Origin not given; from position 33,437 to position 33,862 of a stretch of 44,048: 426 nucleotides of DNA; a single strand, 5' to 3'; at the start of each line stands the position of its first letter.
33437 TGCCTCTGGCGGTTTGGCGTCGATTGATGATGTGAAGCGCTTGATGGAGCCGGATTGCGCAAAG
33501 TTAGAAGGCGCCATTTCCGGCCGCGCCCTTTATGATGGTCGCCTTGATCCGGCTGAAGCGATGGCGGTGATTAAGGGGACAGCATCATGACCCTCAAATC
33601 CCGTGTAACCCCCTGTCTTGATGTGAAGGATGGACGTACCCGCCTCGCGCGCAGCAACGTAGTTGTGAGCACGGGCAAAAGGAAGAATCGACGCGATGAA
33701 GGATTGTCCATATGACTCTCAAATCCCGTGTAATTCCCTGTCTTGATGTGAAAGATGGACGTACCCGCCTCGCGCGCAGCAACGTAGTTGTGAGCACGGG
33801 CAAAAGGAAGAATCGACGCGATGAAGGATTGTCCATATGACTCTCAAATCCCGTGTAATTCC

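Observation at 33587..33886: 125-bp tandem repeat at the hisA/hisF junction chains two HisF-N-terminus mini-ORFs by ATGA overlaps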

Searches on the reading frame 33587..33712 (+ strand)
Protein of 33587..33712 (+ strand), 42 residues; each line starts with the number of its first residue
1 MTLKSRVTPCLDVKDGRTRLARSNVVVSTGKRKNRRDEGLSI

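Call 13: find_homologous_proteins(query=window:33587-33712:+, max_evalue=10)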
Query seq(42 aa) (42 aa): 4 proteins with E <= 10 among 4 candidates.
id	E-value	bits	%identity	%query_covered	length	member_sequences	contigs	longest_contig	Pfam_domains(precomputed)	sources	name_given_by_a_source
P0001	6.9e-18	79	98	100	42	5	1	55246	-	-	-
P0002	1.5e-17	78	95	100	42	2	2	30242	-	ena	-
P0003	1.1e-13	66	85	98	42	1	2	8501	-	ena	-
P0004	1.1e-10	57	79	100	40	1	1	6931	-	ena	-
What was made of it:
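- The mini-ORF tail is found only at this junction among 5.8 billion proteins (call 13).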

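Call 15: find_encoding_contigs(protein=P0003, flank=4000, max_places=6)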
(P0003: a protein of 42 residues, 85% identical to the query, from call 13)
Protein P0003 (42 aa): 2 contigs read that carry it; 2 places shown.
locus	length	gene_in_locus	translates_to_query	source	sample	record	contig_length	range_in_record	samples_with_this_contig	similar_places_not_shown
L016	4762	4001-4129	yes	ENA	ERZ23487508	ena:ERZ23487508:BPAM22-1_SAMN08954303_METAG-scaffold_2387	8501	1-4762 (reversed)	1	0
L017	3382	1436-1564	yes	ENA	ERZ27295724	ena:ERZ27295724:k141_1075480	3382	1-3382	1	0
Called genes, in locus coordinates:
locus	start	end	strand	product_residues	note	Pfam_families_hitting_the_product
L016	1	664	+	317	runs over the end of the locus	PF02826:2-Hacid_dh_C (weak), PF03446:NAD_binding_2, PF03807:F420_oxidored (weak), PF14833:NAD_binding_11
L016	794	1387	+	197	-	PF00475:IGPD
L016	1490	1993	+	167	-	PF10947:DUF2628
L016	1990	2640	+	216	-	PF00117:GATase, PF01174:SNO (faint)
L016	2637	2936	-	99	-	-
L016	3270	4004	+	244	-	PF00977:His_biosynth, PF01207:Dus (faint)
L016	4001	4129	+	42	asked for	-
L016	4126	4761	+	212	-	?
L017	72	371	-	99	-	-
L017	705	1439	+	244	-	PF00977:His_biosynth, PF01207:Dus (faint)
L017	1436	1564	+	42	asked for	-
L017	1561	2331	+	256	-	PF00977:His_biosynth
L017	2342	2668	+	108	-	PF01503:PRA-PH, PF03819:MazG (faint)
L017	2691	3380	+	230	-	?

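Call 61: search_protein_families(library=pfam, proteins=[L016:2637-2936:-, window:33587-33712:+], max_evalue=1)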
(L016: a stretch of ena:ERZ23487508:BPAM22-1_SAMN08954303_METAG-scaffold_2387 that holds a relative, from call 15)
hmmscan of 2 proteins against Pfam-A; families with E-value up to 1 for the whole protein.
L016:2637-2936:- (99 aa): 2 families
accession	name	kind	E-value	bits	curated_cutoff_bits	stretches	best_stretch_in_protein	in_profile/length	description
PF19411.4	Clink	-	0.1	13.1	25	1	25-70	64-107/141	Cell cycle link protein Clink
PF11427.14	HTH_Tnp_Tc3_1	-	0.14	12.5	21.1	1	8-38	9-39/50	Tc3 transposase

seq(42 aa): 0 families
